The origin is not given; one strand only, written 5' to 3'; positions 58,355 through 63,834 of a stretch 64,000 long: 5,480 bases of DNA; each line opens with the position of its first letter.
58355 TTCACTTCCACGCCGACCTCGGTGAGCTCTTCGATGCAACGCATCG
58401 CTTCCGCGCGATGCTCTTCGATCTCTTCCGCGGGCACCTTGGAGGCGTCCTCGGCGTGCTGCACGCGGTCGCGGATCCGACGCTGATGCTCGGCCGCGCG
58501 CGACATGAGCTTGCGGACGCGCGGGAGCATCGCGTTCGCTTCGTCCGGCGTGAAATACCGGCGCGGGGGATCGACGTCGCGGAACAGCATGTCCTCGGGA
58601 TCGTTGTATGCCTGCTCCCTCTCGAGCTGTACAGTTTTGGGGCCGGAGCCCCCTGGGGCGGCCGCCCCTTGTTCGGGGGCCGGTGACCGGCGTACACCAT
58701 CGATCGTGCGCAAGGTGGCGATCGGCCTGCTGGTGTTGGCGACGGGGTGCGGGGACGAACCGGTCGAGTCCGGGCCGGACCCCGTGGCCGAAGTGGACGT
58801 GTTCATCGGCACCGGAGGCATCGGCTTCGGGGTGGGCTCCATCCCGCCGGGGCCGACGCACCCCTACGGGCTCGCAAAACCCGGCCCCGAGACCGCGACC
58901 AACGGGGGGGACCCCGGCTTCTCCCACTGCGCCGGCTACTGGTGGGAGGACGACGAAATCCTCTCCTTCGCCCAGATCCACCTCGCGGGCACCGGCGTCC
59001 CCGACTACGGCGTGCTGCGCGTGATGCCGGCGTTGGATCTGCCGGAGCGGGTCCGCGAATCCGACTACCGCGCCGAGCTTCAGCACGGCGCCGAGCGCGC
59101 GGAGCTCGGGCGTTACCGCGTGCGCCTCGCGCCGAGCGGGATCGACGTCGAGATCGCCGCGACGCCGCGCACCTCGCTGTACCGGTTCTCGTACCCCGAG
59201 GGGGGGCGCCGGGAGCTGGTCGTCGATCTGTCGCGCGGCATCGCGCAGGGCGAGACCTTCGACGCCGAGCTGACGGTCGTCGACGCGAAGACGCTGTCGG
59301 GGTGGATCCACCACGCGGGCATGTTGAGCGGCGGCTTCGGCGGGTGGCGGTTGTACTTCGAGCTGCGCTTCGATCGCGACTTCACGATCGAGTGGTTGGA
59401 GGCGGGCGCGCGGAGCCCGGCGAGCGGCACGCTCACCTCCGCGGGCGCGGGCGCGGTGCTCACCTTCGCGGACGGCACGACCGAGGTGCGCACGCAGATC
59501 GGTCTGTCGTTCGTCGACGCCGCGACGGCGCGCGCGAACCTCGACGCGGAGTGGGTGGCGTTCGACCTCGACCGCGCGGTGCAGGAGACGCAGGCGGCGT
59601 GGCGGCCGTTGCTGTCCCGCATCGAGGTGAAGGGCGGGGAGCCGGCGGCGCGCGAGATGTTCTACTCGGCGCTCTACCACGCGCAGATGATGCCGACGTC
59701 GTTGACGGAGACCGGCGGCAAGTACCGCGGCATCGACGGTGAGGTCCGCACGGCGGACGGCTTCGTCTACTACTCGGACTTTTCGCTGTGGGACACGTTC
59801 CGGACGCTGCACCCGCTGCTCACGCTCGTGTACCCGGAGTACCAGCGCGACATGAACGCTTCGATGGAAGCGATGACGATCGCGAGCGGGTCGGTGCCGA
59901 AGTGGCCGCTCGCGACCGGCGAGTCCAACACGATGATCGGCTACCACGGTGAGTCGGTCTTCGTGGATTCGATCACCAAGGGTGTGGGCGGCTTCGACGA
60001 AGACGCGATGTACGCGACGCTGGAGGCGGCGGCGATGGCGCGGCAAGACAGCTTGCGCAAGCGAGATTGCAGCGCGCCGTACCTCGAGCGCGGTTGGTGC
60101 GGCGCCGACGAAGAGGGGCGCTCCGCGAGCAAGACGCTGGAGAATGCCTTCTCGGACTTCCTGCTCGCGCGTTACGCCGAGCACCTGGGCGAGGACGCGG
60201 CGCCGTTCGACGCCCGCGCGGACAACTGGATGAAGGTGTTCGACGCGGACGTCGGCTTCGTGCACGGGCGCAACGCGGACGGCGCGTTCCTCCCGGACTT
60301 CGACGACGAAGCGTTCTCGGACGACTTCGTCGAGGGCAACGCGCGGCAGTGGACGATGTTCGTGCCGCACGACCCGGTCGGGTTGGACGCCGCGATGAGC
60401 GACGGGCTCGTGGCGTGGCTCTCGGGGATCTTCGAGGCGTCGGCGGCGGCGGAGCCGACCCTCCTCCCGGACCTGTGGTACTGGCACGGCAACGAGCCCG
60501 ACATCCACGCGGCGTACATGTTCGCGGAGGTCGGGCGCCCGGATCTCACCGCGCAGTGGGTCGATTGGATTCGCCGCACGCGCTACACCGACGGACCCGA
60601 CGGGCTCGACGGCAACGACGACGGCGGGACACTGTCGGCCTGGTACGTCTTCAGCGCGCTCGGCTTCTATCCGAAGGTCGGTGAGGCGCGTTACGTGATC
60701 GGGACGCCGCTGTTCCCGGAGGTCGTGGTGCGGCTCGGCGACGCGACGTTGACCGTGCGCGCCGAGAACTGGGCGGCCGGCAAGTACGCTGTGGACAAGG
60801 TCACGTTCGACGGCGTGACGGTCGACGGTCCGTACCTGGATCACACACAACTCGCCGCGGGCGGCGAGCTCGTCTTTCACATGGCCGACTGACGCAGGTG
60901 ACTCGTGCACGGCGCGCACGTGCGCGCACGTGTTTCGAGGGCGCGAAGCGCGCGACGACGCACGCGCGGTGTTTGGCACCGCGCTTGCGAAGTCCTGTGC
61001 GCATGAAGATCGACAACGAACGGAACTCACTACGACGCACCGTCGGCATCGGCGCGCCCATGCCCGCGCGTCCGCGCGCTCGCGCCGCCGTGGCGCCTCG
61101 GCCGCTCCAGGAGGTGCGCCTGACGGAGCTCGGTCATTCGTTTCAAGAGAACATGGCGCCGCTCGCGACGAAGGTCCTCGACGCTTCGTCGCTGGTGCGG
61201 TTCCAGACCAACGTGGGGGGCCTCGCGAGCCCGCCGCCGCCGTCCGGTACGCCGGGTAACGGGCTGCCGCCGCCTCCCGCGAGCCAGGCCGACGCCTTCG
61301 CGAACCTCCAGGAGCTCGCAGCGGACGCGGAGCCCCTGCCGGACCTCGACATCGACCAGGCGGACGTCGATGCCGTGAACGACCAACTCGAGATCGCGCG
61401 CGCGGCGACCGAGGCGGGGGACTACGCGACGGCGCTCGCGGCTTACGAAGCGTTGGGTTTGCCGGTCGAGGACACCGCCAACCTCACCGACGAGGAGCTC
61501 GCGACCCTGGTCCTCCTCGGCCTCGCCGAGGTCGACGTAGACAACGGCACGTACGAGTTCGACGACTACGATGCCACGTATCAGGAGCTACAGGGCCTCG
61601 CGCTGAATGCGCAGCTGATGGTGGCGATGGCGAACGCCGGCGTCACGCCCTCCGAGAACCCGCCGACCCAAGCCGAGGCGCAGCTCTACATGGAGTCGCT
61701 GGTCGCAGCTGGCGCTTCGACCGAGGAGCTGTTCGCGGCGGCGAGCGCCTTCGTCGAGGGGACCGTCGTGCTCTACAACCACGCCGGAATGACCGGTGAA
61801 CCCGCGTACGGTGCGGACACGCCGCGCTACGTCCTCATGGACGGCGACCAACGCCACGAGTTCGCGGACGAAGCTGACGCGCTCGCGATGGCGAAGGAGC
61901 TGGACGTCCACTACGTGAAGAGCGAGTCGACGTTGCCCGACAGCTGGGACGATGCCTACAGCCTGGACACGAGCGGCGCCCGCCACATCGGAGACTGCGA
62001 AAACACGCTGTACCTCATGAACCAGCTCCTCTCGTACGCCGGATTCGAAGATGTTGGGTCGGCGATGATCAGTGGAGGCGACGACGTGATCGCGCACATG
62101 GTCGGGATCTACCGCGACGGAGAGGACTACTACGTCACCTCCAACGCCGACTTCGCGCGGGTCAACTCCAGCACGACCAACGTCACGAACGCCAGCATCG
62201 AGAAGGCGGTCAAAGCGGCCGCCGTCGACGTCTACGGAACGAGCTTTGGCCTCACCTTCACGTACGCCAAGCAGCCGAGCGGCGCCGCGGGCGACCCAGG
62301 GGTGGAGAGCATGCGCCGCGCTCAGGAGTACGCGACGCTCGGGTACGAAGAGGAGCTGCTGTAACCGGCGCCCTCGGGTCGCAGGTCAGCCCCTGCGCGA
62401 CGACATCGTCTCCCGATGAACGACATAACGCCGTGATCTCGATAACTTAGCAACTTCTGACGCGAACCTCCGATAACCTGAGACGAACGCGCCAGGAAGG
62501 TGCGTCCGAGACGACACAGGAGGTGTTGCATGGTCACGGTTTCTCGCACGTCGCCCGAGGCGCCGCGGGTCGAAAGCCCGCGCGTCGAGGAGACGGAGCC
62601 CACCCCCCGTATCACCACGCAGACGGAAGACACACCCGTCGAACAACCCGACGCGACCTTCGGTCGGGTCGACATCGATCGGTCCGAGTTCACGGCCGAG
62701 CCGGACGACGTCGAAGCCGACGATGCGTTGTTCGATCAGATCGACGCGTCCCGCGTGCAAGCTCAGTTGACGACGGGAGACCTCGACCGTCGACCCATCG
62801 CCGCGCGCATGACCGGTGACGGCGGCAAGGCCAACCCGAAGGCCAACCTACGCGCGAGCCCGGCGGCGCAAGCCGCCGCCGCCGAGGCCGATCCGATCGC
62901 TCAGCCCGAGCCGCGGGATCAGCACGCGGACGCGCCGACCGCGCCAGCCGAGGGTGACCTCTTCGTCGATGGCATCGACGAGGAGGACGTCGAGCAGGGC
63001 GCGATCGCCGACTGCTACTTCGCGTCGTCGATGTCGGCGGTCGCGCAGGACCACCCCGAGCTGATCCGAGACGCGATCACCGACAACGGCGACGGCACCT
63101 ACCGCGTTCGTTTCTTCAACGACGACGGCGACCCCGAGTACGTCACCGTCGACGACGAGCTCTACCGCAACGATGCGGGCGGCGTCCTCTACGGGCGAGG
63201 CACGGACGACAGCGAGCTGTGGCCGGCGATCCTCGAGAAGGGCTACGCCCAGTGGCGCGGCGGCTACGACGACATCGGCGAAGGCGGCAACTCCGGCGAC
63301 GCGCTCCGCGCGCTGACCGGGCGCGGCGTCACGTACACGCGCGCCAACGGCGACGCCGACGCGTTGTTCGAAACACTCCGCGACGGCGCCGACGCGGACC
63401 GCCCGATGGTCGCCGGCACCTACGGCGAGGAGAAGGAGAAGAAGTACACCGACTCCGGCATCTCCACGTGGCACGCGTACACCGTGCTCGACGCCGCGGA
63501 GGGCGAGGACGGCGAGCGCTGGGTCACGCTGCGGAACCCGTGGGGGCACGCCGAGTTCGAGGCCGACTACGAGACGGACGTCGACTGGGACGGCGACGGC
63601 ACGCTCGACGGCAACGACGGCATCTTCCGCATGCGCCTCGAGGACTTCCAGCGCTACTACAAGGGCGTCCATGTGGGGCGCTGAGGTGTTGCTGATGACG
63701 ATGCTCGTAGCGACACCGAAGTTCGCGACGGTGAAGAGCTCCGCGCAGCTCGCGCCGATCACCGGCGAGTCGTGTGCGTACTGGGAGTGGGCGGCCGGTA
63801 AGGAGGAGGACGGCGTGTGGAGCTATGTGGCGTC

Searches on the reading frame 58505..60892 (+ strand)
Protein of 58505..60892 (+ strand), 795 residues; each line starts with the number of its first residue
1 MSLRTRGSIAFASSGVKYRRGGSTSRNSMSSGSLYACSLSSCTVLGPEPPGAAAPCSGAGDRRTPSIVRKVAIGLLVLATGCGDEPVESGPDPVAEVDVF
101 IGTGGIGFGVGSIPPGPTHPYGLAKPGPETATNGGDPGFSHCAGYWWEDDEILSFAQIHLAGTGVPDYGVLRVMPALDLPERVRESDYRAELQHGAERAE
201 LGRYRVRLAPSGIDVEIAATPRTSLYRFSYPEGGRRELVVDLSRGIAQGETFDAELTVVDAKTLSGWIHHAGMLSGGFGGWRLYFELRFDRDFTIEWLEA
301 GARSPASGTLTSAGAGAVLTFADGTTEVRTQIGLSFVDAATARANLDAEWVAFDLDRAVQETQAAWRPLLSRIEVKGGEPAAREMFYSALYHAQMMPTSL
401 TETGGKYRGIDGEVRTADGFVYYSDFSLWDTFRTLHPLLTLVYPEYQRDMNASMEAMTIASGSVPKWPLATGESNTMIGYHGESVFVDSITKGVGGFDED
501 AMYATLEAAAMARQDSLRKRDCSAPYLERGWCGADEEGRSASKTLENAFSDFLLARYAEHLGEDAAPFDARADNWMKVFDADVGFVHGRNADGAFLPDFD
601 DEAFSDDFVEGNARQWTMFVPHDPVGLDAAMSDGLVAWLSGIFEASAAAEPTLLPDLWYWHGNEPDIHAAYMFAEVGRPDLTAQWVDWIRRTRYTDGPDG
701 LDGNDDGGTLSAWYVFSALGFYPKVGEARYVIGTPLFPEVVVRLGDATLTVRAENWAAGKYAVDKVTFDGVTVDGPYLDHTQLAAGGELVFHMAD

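Call 30: search_protein_families(library=pfam, proteins=[window:58505-60892:+], max_evalue=0.001)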
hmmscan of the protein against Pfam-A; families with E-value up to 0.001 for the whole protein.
window:58505-60892:+ (795 aa): 2 families
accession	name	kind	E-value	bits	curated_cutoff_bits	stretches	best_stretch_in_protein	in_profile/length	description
PF07971.18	Glyco_hydro_92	-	4e-131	438.6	24.6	1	342-794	2-463/464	Glycosyl hydrolase family 92 catalytic domain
PF17678.7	Glyco_hydro_92N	-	3.9e-48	164.8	34.5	1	97-335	2-236/236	Glycosyl hydrolase family 92 N-terminal domain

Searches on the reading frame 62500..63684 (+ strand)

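Call 30: search_protein_families(library=pfam, proteins=[window:62500-63684:+], max_evalue=0.001)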
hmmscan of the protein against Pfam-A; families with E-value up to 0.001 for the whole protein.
window:62500-63684:+ (394 aa): 1 family
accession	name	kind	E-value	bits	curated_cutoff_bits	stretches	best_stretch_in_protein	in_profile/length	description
PF00648.27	Peptidase_C2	-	8.9e-37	127.2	23.8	1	153-392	39-295/297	Calpain family cysteine protease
